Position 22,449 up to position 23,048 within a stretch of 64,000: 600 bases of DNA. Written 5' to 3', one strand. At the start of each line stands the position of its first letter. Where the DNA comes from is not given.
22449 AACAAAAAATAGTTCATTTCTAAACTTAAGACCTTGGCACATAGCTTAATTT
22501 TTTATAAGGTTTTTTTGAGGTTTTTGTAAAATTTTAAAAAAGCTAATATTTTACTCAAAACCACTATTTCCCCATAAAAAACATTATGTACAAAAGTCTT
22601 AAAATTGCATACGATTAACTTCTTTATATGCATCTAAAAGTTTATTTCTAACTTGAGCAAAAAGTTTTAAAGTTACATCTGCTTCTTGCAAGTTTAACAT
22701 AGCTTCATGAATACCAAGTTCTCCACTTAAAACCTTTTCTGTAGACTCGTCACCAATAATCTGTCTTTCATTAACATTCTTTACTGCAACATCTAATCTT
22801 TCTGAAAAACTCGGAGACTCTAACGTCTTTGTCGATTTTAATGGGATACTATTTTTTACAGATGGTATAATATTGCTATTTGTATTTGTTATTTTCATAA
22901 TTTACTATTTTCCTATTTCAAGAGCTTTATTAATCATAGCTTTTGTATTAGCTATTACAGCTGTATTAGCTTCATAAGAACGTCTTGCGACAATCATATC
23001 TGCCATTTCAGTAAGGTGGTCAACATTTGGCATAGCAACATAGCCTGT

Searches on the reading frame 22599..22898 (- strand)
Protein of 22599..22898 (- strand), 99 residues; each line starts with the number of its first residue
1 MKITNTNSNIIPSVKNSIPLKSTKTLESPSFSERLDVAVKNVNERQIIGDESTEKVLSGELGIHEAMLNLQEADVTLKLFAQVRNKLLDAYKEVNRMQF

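Call 28: search_protein_families(library=pfam, proteins=[window:22599-22898:-])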
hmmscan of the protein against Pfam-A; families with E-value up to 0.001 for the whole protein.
window:22599-22898:- (99 aa): 1 family
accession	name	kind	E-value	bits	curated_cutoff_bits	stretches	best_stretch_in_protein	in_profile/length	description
PF02049.23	FliE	-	5e-20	71.9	22.4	1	21-98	10-88/89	Flagellar hook-basal body complex protein FliE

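Call 43: find_encoding_contigs(protein=window:22599-22898:-, flank=10000, max_places=10)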
Protein window:22599-22898:- (99 aa): 2 contigs read that carry it; 2 places shown.
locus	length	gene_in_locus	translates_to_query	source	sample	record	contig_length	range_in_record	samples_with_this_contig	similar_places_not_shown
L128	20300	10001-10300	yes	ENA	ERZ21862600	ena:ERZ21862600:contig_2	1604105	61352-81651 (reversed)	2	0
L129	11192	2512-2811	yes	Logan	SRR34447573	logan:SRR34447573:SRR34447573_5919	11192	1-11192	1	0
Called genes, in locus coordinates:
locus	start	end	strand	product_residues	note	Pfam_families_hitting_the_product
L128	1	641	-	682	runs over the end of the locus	PF02092:tRNA_synt_2f, PF05746:DALR_1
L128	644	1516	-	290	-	PF02091:tRNA-synt_2e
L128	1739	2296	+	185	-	PF01558:POR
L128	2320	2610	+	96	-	PF13237:Fer4_10 (faint), PF12838:Fer4_7 (faint), PF13187:Fer4_9 (faint), PF00037:Fer4, PF12837:Fer4_6 (weak)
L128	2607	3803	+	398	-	PF01855:POR_N, PF02780:Transketolase_C, PF22613:Transketolase_C_1 (weak), PF17147:PFOR_II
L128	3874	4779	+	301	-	PF02775:TPP_enzyme_C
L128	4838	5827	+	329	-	PF01032:FecCD, PF00950:ABC-3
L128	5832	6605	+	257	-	PF02463:SMC_N (weak), PF00005:ABC_tran, PF13304:AAA_21 (weak)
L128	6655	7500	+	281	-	PF01875:Memo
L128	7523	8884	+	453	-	PF00072:Response_reg, PF00158:Sigma54_activat, PF14532:Sigma54_activ_2, PF07728:AAA_5, PF25601:AAA_lid_14, PF02954:HTH_8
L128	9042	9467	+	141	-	PF00460:Flg_bb_rod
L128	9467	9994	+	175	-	PF00460:Flg_bb_rod (weak), PF06429:Flg_bbr_C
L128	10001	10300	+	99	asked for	PF02049:FliE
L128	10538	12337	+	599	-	PF01514:YscJ_FliF, PF08345:YscJ_FliF_C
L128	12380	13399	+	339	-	PF14842:FliG_N, PF14841:FliG_M, PF01706:FliG_C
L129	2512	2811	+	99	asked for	PF02049:FliE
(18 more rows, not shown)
